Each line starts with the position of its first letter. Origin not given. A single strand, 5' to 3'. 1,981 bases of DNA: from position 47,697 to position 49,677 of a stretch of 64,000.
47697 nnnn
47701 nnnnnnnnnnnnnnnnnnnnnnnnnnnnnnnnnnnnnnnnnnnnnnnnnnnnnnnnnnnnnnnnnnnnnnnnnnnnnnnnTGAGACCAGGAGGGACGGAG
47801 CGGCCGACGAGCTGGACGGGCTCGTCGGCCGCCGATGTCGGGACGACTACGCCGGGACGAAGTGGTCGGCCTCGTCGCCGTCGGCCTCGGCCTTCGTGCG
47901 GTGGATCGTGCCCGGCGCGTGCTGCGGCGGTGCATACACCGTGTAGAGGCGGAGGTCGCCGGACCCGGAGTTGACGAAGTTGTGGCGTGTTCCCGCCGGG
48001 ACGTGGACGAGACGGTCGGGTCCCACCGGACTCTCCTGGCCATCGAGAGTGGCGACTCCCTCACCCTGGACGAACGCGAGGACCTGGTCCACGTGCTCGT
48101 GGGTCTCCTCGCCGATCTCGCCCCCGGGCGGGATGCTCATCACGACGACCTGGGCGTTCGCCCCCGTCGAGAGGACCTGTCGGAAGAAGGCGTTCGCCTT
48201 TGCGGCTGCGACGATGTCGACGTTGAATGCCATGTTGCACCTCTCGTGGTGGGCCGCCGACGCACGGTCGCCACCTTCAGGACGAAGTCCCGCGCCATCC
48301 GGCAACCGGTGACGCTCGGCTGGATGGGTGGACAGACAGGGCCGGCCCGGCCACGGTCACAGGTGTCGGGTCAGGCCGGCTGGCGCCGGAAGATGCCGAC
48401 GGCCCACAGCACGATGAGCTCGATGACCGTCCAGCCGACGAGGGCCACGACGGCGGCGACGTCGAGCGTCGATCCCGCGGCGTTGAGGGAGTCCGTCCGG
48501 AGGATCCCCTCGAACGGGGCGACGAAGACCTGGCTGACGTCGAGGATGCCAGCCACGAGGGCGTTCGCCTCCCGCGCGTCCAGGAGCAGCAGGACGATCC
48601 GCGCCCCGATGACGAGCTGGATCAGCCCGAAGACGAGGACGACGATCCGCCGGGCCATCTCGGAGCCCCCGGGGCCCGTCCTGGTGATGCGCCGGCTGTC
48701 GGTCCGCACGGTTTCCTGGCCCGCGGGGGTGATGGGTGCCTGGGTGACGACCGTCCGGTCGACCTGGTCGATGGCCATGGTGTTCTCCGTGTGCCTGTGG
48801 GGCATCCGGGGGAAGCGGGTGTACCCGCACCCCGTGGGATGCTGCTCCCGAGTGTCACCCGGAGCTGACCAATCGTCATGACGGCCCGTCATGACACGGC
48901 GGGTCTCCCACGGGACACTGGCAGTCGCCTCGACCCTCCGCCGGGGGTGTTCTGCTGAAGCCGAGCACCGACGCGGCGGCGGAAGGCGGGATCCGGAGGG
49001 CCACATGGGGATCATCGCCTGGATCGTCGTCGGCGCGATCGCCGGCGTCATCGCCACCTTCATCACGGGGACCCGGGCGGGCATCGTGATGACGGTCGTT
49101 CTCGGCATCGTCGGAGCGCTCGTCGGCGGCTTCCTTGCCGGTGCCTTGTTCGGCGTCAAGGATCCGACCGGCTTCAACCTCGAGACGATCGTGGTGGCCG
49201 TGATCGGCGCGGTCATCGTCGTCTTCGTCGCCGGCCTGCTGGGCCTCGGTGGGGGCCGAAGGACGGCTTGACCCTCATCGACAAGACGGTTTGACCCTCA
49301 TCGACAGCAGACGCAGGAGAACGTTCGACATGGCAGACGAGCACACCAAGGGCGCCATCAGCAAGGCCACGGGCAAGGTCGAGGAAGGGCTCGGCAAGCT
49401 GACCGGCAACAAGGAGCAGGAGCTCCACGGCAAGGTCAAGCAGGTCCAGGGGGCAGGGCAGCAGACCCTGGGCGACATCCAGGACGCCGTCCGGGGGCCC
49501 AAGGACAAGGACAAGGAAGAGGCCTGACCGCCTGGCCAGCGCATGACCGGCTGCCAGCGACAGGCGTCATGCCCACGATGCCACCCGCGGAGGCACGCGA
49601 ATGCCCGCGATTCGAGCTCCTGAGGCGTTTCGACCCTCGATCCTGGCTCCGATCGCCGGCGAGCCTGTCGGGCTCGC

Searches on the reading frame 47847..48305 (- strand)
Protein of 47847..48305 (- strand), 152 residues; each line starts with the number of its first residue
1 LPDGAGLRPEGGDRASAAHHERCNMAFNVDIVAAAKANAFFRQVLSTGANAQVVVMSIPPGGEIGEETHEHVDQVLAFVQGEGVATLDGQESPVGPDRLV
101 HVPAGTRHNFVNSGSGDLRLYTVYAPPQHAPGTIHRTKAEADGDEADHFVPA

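Call 61: search_protein_families(library=pfam, proteins=[window:47847-48305:-], max_evalue=0.01)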
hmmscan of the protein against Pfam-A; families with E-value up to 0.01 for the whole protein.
window:47847-48305:- (152 aa): 2 families
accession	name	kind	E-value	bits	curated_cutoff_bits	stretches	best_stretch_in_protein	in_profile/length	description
PF07883.17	Cupin_2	-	3.8e-15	55.8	27.2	1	55-124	2-70/70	Cupin domain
PF02311.25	AraC_binding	-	6.8e-06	26.3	21.1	1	74-138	25-89/135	AraC-like ligand binding domain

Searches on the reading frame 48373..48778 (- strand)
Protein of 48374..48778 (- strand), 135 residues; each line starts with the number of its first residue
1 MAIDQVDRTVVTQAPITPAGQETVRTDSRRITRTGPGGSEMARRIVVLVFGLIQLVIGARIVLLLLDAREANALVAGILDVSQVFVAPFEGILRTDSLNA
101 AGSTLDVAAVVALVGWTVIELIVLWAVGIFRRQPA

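Call 16: find_homologous_proteins(query=window:48374-48778:-)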
Query seq(135 aa) (135 aa): 4059 proteins with E <= 0.001 among 4192 candidates; the best 120 are listed.
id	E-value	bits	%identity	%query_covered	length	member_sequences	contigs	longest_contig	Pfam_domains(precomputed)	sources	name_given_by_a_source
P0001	4.4e-75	268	100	100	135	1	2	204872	-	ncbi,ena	-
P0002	1.3e-69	250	91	100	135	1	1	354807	-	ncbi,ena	-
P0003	2.8e-69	249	93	100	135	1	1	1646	-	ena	-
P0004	3.9e-68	245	90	100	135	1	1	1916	-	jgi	jgi:hypothetical protein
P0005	2.1e-67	243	90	100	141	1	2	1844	-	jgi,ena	-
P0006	5.3e-67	242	89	100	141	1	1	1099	-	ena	-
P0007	2.9e-66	239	89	100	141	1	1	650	-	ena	-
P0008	3.9e-66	239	88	100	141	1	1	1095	-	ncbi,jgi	jgi:hypothetical protein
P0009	4.0e-66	239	84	100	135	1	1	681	-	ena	-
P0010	1.8e-65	237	89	100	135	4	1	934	-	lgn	-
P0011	2.5e-65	236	86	100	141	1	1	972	-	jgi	-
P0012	2.8e-65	236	84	100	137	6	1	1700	-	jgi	jgi:hypothetical protein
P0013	9.2e-65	234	82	100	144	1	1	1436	-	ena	-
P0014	9.5e-65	234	86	100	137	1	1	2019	-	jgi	jgi:hypothetical protein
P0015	1.4e-64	234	87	100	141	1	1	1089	-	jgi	-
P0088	1.5e-61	224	79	100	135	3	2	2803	-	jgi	jgi:YGGT family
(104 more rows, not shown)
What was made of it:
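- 48371..48778 (-): YggT-like membrane protein gene (135 aa) with the family's conserved N-terminus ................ 4,059 homologues, with full-length coverage in the 120 listed hits (call 16).
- On YGGT family (PF02325): One homologue is named 'YGGT family' by JGI (call 16, P0088).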

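Call 18: search_protein_families(library=pfam, proteins=[window:48373-48778:-], max_evalue=0.01)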
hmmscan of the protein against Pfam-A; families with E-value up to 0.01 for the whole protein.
window:48373-48778:- (135 aa): 1 family
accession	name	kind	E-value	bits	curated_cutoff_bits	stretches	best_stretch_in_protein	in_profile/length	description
PF02325.22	YGGT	-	0.00084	20.1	27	1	48-122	2-69/70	YGGT family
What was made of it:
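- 48371..48778 (-): Pfam YGGT E=8.4e-4, 20.1 bits, below the 27-bit cut-off (call 18).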

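Call 49: find_encoding_contigs(protein=P0001, flank=10000, max_places=4)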
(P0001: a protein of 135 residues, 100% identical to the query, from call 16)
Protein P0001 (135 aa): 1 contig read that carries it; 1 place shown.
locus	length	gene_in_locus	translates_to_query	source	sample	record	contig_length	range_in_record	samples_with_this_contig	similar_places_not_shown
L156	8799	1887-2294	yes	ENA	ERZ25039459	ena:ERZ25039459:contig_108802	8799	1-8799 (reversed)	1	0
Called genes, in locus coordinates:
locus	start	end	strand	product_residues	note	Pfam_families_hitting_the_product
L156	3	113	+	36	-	?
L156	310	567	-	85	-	-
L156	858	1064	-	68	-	-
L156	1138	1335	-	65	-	PF05532:CsbD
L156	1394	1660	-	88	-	-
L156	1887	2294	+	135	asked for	-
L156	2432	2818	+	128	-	PF07883:Cupin_2, PF02311:AraC_binding (weak)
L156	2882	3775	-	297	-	PF04228:Zn_peptidase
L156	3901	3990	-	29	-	-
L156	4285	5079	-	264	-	PF00072:Response_reg, PF00486:Trans_reg_C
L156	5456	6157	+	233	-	PF13545:HTH_Crp_2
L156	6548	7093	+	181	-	-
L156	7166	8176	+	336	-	-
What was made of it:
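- On Invertible DNA segment (inverton or HR-mediated inversion): The only independent contig (L156) has the window's orientation (call 49).
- Closest known: Inverted-repeat-mediated chromosomal inversions and invertible promoters. Different: Only one orientation was seen in the two independent assemblies available (call 49).
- An independent contig (L156) with the identical YggT has the same junctions as the window for about 6 kb into the block (call 49).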

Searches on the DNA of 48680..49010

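Call 25: search_rna_families(source=window, start=48680, end=49010, threshold=evalue, max_evalue=10, show_alignments=3)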
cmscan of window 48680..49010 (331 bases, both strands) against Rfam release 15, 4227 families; matches with E-value up to 10: 2.
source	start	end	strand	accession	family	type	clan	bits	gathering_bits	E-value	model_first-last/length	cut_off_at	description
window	48868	48997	-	RF02868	ncS037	Gene; sRNA;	-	16.3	112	1.7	1-152/152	no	Burkholderia sRNA 37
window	48989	49006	-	RF02117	FMR1-AS1_1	Gene; lncRNA;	-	10.2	40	7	41-56/56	no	FMR1 antisense RNA 1 conserved region 1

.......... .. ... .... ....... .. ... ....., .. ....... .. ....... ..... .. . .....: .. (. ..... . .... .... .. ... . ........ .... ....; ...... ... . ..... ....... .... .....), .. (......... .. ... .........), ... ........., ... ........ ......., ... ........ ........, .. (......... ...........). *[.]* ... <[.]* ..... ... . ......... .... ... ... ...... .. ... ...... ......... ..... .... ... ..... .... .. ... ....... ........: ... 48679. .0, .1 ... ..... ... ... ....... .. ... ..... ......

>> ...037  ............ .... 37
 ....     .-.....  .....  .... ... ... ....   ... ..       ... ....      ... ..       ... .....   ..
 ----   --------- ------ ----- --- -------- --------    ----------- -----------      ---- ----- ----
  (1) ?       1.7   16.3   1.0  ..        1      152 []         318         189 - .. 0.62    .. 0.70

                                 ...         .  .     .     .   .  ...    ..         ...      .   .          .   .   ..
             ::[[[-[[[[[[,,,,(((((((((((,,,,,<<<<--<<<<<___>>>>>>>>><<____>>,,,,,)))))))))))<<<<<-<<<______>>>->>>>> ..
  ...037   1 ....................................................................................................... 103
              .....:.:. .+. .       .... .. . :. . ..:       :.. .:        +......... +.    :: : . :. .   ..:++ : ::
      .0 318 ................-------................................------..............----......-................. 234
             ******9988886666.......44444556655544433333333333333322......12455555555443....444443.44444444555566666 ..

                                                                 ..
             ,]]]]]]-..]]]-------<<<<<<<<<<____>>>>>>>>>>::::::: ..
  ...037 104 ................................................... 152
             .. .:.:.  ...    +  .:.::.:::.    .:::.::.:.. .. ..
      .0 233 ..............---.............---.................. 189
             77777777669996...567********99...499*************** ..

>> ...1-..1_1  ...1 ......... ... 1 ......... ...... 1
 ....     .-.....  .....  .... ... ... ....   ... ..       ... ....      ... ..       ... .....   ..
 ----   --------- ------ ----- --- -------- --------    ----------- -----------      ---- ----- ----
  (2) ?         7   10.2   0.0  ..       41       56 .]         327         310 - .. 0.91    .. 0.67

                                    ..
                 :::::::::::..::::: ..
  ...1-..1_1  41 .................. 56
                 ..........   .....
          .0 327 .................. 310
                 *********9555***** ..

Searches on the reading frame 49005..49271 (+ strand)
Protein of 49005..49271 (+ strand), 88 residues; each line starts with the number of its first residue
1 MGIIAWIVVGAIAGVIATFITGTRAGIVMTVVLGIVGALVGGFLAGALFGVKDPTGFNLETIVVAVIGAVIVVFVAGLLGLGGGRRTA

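Call 18: search_protein_families(library=pfam, proteins=[window:49005-49271:+], max_evalue=0.01)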
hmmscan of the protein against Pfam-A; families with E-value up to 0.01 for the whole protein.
window:49005-49271:+ (88 aa): 1 family
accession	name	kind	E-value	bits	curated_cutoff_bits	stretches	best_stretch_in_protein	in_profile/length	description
PF04226.18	Transgly_assoc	-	2.3e-11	44.2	25.3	1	31-79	1-47/49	Transglycosylase associated protein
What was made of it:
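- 49005..49271 (+): glsB-like gene (Transgly_assoc family), divergent from yggT. Pfam PF04226, E=2.3e-11 (call 18).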

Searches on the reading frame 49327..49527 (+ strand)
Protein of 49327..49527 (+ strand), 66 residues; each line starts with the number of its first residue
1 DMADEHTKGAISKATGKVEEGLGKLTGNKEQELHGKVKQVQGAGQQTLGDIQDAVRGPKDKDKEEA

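Call 18: search_protein_families(library=pfam, proteins=[window:49327-49527:+], max_evalue=0.01)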
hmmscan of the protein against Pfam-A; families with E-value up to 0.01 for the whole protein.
window:49327-49527:+ (66 aa): 1 family
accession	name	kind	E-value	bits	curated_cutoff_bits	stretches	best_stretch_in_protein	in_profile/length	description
PF05532.17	CsbD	-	7.7e-13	48.6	40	1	7-56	3-52/53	CsbD-like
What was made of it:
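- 49327..49527 (+): Stand-alone csbD gene. It is a paralogue of the C-terminal domain of gene A (direct repeat D2). Pfam PF05532, E=7.7e-13 (call 18).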
